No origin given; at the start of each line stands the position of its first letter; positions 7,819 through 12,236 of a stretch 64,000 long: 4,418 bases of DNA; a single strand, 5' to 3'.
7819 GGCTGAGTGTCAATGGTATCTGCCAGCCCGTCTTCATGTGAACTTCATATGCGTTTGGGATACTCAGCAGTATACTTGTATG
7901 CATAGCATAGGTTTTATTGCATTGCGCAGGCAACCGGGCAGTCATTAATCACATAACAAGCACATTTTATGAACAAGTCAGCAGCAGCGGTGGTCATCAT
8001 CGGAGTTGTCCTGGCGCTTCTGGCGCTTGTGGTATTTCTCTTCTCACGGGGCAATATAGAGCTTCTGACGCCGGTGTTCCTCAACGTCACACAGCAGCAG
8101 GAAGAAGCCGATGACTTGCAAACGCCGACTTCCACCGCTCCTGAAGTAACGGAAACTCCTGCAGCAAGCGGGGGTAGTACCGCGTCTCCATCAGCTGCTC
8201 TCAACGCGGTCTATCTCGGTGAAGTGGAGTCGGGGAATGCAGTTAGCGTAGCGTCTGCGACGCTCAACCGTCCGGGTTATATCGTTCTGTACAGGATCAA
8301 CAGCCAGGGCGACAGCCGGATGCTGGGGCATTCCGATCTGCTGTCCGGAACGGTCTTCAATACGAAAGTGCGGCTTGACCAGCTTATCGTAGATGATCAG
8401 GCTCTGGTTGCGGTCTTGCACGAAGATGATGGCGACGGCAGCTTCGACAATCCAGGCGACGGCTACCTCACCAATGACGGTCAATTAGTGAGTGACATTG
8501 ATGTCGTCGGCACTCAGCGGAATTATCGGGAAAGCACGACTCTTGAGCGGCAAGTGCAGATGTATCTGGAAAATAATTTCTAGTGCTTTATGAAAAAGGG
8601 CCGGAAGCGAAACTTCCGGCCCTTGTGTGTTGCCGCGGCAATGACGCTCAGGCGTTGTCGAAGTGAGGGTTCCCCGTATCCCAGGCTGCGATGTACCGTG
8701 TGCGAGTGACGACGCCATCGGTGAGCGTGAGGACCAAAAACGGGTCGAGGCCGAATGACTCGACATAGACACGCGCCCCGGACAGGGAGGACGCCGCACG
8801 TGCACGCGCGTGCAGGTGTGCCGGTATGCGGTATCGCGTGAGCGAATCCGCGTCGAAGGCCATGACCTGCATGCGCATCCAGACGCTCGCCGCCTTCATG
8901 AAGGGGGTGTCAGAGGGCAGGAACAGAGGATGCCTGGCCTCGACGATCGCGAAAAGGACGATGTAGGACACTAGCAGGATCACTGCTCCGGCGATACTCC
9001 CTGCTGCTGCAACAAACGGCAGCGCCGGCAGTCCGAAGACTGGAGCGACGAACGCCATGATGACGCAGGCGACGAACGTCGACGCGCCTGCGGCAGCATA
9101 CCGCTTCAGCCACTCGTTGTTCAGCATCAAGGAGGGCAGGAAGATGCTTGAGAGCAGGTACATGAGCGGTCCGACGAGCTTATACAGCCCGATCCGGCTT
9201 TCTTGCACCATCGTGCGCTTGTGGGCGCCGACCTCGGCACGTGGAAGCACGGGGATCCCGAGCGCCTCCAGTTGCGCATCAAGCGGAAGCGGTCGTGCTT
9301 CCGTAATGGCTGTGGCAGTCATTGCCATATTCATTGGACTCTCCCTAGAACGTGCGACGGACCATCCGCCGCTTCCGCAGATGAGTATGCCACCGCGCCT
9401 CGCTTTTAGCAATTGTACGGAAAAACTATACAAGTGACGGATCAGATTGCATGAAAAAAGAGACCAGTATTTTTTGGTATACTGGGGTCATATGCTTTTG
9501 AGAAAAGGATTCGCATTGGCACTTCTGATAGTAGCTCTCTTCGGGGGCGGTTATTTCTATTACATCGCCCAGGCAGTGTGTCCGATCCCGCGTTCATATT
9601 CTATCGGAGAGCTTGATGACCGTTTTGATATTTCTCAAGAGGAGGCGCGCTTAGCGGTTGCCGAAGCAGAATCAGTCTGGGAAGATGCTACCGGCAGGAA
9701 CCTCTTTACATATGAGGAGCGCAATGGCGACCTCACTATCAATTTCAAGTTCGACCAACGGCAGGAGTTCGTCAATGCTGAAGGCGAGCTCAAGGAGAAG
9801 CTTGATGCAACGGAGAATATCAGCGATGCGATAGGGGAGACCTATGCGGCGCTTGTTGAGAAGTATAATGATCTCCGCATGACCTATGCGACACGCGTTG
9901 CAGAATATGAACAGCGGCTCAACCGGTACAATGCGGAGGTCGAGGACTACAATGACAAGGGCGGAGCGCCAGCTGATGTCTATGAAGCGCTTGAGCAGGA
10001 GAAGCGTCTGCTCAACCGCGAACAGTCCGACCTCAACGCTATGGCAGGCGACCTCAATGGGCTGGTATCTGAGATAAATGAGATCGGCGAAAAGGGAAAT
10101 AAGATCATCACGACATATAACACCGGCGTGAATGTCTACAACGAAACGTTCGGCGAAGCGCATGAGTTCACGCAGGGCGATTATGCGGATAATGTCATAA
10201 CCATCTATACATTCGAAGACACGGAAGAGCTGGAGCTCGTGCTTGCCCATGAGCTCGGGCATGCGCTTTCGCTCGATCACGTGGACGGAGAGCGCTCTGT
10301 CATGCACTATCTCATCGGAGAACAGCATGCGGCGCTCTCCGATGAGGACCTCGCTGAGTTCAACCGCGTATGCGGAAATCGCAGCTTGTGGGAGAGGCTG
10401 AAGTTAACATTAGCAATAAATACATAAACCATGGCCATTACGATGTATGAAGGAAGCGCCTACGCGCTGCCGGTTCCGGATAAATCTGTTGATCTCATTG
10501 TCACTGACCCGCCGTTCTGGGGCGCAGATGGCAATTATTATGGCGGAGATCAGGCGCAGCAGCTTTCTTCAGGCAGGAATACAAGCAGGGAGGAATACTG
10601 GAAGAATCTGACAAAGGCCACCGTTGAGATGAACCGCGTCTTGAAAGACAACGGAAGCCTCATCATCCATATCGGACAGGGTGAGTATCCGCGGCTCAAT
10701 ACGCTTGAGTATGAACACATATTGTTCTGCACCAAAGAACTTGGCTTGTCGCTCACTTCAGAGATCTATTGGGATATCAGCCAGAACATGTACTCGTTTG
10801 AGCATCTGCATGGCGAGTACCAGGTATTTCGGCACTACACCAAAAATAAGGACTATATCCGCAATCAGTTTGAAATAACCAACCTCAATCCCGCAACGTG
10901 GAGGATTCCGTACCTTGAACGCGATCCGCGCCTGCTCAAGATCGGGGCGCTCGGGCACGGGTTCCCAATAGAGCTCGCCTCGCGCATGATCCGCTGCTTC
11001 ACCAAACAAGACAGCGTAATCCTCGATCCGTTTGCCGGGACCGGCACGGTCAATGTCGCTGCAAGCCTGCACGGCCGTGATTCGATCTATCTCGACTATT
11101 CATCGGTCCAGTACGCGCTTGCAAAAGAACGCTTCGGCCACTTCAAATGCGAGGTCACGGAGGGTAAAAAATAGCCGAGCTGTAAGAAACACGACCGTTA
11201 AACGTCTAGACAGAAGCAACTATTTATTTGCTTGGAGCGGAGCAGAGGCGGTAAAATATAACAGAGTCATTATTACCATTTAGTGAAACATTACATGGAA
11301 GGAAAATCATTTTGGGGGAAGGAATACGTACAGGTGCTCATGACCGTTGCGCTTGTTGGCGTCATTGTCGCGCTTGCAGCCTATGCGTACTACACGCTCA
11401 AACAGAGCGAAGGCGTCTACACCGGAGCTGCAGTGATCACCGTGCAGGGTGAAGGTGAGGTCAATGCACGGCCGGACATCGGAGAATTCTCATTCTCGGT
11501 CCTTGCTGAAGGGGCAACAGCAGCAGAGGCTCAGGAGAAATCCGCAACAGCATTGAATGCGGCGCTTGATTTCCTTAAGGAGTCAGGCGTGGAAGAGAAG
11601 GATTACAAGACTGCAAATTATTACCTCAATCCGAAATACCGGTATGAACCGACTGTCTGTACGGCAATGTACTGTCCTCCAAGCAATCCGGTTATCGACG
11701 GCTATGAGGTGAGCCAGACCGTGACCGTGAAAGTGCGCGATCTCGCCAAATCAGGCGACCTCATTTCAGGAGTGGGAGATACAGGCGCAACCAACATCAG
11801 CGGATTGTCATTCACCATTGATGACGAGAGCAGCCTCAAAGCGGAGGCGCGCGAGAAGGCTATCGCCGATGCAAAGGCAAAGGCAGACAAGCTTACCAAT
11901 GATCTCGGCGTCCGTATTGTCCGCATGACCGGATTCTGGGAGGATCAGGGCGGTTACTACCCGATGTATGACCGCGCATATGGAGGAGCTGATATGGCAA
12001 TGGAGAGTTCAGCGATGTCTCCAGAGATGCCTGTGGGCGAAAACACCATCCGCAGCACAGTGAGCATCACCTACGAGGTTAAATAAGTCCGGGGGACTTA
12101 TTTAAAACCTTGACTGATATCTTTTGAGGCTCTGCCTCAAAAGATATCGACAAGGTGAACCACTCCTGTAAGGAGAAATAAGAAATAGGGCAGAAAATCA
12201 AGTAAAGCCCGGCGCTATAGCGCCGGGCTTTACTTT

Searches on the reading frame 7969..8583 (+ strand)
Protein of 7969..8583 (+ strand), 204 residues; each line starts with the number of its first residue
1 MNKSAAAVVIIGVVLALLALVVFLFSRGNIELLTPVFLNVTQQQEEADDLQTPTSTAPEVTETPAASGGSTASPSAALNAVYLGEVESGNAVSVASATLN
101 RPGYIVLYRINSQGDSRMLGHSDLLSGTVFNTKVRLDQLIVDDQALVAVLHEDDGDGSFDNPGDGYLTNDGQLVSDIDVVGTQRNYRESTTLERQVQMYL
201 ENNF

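Call 59: search_protein_families(library=pfam, proteins=[window:7969-8583:+], max_evalue=0.001)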
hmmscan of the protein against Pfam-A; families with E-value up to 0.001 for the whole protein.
window:7969-8583:+ (204 aa): 1 family
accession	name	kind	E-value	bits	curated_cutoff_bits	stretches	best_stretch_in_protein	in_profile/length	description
PF23951.1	DUF7282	-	3.8e-14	53.2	27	1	88-176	11-107/112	Domain of unknown function (DUF7282)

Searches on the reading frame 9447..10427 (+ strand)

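Call 59: search_protein_families(library=pfam, proteins=[window:9447-10427:+], max_evalue=0.001)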
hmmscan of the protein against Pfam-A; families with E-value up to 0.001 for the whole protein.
window:9447-10427:+ (326 aa): 2 families
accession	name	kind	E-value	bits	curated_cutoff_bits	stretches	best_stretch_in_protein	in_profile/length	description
PF00413.30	Peptidase_M10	-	3.4e-10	40.5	24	1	51-304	9-153/159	Matrixin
PF22905.2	Hydro_N_hd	-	0.00088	19.7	27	0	162-242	61-141/195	Hydrolase N-terminal helical domain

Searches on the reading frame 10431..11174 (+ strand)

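Call 59: search_protein_families(library=pfam, proteins=[window:10431-11174:+], max_evalue=0.001)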
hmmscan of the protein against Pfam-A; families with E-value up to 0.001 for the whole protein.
window:10431-11174:+ (247 aa): 4 families
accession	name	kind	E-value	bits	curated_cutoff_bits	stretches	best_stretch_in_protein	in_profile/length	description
PF01555.25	N6_N4_Mtase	-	7.7e-30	104.9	26.7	1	20-232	1-220/221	DNA methylase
PF01170.24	UPF0020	-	1e-07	32.3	22.3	0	182-219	16-54/197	RMKL-like, methyltransferase domain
PF08241.18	Methyltransf_11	-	2e-06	28.8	21.2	0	55-79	71-95/95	Methyltransferase domain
PF13649.12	Methyltransf_25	-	0.00078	20.5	27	0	197-242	1-50/97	Methyltransferase domain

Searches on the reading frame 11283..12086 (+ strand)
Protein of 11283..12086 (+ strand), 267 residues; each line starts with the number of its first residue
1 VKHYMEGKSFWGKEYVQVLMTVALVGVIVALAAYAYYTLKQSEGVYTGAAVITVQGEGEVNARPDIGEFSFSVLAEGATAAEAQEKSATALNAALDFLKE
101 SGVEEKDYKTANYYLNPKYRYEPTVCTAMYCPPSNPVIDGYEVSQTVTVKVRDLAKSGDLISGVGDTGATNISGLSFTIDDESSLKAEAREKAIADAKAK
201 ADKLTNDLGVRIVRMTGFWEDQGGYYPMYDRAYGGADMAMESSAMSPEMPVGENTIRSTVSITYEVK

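Call 59: search_protein_families(library=pfam, proteins=[window:11283-12086:+], max_evalue=0.001)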
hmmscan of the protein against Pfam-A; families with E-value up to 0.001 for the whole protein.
window:11283-12086:+ (267 aa): 1 family
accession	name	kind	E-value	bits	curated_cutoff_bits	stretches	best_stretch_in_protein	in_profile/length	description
PF04402.19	SIMPL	-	1e-51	176.6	25.2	1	52-264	1-205/205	Protein of unknown function (DUF541)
